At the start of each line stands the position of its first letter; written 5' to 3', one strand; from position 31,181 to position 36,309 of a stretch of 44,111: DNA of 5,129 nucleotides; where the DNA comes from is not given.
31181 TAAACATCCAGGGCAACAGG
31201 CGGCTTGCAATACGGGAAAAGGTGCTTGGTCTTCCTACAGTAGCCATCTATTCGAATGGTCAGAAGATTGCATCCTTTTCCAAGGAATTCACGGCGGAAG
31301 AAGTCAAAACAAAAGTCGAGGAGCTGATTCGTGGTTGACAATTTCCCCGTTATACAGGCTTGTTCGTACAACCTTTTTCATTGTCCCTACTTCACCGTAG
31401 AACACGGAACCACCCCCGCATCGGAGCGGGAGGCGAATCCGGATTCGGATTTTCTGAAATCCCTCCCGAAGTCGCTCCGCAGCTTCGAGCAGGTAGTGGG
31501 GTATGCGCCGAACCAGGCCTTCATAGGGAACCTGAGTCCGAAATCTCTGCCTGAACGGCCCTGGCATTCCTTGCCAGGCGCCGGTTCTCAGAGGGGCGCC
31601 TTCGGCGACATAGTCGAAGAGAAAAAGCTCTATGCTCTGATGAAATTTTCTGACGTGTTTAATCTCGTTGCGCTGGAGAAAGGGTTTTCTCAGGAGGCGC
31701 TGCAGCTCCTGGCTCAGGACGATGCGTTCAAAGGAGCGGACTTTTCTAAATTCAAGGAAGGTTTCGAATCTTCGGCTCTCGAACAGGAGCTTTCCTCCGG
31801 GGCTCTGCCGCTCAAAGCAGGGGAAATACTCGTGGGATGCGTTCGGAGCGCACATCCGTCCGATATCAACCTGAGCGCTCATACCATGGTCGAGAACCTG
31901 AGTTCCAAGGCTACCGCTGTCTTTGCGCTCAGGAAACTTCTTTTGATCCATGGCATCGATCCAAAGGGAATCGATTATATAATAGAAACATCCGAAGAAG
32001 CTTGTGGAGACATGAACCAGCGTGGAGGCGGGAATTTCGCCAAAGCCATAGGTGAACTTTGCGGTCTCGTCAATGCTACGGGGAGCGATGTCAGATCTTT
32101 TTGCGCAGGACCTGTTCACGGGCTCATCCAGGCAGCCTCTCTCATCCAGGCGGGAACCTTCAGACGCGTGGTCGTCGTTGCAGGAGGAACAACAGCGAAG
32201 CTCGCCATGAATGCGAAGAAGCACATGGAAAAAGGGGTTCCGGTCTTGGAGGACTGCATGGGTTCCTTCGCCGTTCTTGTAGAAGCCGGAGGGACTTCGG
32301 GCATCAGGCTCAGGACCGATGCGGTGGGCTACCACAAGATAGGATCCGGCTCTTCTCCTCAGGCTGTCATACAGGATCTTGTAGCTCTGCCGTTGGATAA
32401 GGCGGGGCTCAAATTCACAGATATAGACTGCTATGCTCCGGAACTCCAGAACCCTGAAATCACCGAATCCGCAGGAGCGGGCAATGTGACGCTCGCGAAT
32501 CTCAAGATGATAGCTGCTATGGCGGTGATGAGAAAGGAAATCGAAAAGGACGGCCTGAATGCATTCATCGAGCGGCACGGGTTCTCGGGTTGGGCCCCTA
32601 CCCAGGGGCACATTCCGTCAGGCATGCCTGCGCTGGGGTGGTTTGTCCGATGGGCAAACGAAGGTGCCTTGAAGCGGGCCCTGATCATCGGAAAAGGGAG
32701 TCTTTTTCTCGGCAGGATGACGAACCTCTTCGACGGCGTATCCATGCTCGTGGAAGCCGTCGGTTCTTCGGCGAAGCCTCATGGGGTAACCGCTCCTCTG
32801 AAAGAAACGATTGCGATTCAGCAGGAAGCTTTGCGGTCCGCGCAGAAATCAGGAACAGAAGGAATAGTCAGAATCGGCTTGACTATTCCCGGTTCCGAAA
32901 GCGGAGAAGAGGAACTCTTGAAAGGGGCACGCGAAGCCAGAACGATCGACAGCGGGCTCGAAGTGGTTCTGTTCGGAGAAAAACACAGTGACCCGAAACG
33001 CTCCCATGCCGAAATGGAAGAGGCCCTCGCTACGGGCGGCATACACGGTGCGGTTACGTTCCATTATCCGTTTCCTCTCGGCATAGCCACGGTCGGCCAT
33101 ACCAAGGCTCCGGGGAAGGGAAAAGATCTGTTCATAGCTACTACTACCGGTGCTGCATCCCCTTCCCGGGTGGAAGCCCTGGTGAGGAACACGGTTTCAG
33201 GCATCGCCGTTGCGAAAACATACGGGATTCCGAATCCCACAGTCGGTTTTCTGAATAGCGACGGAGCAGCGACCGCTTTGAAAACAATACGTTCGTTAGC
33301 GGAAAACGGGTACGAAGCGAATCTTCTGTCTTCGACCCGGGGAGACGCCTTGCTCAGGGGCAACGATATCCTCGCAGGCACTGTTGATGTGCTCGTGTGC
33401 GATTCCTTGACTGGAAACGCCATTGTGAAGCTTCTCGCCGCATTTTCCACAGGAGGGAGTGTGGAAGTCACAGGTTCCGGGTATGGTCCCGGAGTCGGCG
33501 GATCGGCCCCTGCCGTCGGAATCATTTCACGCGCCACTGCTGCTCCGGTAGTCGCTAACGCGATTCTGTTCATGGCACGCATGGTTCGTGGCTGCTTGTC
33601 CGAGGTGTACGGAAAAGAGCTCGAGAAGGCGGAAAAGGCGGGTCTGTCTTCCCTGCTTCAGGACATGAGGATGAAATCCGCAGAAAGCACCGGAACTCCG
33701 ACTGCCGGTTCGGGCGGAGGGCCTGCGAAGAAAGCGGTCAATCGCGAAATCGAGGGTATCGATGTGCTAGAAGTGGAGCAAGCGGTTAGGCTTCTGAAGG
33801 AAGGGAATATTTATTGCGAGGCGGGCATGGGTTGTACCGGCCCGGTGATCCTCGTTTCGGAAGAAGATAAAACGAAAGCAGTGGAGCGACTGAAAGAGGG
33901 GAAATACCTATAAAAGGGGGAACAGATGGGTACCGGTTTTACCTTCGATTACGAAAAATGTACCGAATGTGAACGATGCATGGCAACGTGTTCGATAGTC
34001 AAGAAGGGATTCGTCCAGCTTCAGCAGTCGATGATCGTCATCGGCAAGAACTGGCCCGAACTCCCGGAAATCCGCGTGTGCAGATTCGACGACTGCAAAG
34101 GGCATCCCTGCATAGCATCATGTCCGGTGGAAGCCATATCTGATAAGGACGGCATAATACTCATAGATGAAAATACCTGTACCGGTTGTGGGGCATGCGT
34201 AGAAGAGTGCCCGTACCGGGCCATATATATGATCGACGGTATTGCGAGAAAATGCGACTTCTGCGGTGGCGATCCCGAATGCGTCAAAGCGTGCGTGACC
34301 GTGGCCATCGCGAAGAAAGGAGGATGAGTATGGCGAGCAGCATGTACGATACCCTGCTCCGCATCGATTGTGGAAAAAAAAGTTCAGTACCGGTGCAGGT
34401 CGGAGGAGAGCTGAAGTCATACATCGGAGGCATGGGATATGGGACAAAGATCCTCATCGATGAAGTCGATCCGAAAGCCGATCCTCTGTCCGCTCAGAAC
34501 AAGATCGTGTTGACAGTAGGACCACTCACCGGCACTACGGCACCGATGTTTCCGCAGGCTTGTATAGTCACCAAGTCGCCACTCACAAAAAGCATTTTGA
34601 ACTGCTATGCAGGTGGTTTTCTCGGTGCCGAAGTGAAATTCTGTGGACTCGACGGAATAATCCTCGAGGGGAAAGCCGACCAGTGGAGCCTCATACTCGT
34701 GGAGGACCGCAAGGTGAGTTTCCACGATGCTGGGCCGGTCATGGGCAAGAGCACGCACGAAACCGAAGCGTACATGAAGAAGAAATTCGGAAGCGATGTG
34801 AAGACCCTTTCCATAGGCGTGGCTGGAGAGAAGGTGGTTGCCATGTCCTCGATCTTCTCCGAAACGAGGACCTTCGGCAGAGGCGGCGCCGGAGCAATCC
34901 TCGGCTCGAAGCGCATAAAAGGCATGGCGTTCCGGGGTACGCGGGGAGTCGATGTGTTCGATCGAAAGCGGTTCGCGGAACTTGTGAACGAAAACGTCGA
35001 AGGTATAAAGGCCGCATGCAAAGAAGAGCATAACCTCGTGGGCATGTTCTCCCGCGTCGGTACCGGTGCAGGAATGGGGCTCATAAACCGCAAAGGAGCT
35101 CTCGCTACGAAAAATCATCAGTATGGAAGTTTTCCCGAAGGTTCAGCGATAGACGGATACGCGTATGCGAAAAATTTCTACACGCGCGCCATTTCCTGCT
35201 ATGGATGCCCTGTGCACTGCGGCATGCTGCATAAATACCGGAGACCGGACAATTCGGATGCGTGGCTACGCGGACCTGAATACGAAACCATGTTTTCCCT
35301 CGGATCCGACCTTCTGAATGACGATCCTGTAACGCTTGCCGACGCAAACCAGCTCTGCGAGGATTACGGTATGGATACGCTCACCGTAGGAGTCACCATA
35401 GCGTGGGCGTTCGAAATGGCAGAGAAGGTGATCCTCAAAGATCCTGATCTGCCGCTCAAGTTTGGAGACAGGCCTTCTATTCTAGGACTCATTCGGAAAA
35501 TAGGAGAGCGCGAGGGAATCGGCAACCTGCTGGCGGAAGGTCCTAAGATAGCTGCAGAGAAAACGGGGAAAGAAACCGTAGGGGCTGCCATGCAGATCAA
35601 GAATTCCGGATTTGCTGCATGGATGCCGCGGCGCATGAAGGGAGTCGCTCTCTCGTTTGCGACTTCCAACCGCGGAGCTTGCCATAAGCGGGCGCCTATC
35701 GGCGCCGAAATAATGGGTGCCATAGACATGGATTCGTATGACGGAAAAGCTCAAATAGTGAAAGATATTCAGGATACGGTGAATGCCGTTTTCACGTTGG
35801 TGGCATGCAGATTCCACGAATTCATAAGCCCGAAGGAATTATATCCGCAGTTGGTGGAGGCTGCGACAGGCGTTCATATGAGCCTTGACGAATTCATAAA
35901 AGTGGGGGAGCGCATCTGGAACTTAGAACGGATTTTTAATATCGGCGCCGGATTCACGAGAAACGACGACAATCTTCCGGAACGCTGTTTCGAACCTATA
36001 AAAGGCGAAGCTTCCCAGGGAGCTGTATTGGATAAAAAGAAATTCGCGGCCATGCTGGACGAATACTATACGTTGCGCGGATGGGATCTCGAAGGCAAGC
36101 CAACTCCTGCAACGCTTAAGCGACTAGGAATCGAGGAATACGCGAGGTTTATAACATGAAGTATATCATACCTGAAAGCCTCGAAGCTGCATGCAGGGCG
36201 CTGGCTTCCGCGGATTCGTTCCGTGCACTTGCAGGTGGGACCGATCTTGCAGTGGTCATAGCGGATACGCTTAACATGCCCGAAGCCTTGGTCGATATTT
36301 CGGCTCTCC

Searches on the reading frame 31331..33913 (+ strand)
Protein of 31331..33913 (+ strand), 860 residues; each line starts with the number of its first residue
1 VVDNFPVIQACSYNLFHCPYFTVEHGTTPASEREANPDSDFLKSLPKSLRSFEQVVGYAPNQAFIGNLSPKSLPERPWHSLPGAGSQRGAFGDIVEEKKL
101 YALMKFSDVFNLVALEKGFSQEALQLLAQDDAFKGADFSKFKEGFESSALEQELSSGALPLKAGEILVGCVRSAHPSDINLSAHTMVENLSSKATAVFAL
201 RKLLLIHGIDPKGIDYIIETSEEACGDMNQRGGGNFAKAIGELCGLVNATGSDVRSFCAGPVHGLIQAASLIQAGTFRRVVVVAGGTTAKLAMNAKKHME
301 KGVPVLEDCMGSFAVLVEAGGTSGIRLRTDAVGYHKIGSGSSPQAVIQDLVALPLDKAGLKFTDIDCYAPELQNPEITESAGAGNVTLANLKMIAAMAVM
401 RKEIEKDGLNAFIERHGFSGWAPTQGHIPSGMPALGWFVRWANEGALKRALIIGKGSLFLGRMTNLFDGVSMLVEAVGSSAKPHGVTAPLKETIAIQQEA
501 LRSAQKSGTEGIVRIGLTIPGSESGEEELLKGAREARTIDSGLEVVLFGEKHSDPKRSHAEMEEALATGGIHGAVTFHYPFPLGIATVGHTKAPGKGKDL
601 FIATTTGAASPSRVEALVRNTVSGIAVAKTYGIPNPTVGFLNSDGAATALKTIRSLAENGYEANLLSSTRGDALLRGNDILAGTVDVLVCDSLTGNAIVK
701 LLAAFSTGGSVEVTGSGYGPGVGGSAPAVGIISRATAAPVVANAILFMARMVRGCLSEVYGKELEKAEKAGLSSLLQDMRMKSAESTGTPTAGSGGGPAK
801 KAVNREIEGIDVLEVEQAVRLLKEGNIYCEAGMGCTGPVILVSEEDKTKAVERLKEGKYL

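Call 6: search_protein_families(library=pfam, proteins=[window:31331-33913:+])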
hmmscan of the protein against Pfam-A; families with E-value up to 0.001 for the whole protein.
window:31331-33913:+ (860 aa): 3 families
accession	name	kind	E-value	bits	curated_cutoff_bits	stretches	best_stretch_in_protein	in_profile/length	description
PF19364.4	DUF5940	-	1.1e-61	207.8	27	1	345-482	1-138/166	Family of unknown function (DUF5940)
PF02504.20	FA_synthesis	-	1.4e-20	74.1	29.1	1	513-837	1-320/324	Fatty acid synthesis protein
PF08545.16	ACP_syn_III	-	8.7e-08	32.4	24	1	253-325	2-69/80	3-Oxoacyl-[acyl-carrier-protein (ACP)] synthase III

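Call 8: search_protein_families(library=ncbifam, proteins=[window:31331-33913:+])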
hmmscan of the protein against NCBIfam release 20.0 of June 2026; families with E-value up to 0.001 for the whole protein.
window:31331-33913:+ (860 aa): 8 families
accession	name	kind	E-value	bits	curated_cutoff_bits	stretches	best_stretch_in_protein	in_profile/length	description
NF040746.1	reduct_C_beta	equivalog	1.6e-197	656.7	450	1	6-476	1-475/477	glycine/sarcosine/betaine reductase complex component C subunit beta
NF040747.1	reduct_C_alpha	equivalog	4.1e-122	407.9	350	1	493-860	4-380/380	glycine/sarcosine/betaine reductase complex component C subunit alpha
NF006829.0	PRK09352.1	subfamily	4.6e-07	29.1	249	1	189-292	50-148/322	beta-ketoacyl-ACP synthase 3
TIGR00182.1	plsX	equivalog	3.5e-05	23.1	243.4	1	593-702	128-236/337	phosphate acyltransferase PlsX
NF005308.0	PRK06840.1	equivalog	4e-05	22.8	315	1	191-287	52-144/339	3-oxoacyl-ACP synthase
NF006720.0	PRK09258.1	equivalog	6.3e-05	22.4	285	1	192-324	61-189/338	3-oxoacyl-ACP synthase III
TIGR00747.1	fabH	subfamily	0.00027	20.1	292.1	1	195-290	54-144/322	beta-ketoacyl-ACP synthase III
NF010419.0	PRK13845.1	equivalog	0.00044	19.3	729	1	675-704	315-344/440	putative glycerol-3-phosphate acyltransferase PlsX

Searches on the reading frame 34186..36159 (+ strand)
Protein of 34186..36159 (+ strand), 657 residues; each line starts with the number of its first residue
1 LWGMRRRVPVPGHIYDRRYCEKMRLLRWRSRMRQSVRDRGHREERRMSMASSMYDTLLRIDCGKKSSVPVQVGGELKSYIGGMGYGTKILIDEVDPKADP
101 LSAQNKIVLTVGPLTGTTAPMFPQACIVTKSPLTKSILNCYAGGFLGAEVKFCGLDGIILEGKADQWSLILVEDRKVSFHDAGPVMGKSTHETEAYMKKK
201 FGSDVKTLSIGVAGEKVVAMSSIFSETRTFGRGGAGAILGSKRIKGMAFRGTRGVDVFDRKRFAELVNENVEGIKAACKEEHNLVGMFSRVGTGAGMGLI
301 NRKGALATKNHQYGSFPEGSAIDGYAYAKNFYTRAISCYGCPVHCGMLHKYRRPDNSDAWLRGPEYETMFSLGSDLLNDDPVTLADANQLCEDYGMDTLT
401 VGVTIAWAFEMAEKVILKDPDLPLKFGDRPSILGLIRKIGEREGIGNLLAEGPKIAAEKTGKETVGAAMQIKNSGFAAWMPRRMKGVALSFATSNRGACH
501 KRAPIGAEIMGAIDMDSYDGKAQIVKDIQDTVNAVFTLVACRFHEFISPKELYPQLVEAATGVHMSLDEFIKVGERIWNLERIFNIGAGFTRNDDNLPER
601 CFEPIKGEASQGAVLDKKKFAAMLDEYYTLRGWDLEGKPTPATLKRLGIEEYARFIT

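Call 7: search_protein_families(library=pfam, proteins=[window:34186-36159:+])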
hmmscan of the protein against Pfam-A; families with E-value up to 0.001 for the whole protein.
window:34186-36159:+ (657 aa): 2 families
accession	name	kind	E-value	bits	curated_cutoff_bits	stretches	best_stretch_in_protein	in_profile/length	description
PF01314.23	AFOR_C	-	7.7e-115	384.5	27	1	274-649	6-385/385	Aldehyde ferredoxin oxidoreductase, domains 2 & 3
PF02730.20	AFOR_N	-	3.2e-59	200.5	29.8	1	56-252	2-199/199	Aldehyde ferredoxin oxidoreductase, N-terminal domain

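Call 27: search_protein_families(library=ncbifam, proteins=[window:34186-36159:+])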
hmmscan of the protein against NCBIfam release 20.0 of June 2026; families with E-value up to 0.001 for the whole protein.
window:34186-36159:+ (657 aa): 2 families
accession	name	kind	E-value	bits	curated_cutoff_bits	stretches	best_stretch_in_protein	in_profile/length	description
NF007354.0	PRK09849.1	equivalog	1.5e-57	195.7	868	2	55-274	10-230/703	aldehyde ferredoxin oxidoreductase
NF040818.1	GAPOR_Arch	equivalog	1.9e-05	23.2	1300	1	81-174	27-120/654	glyceraldehyde-3-phosphate:ferredoxin oxidoreductase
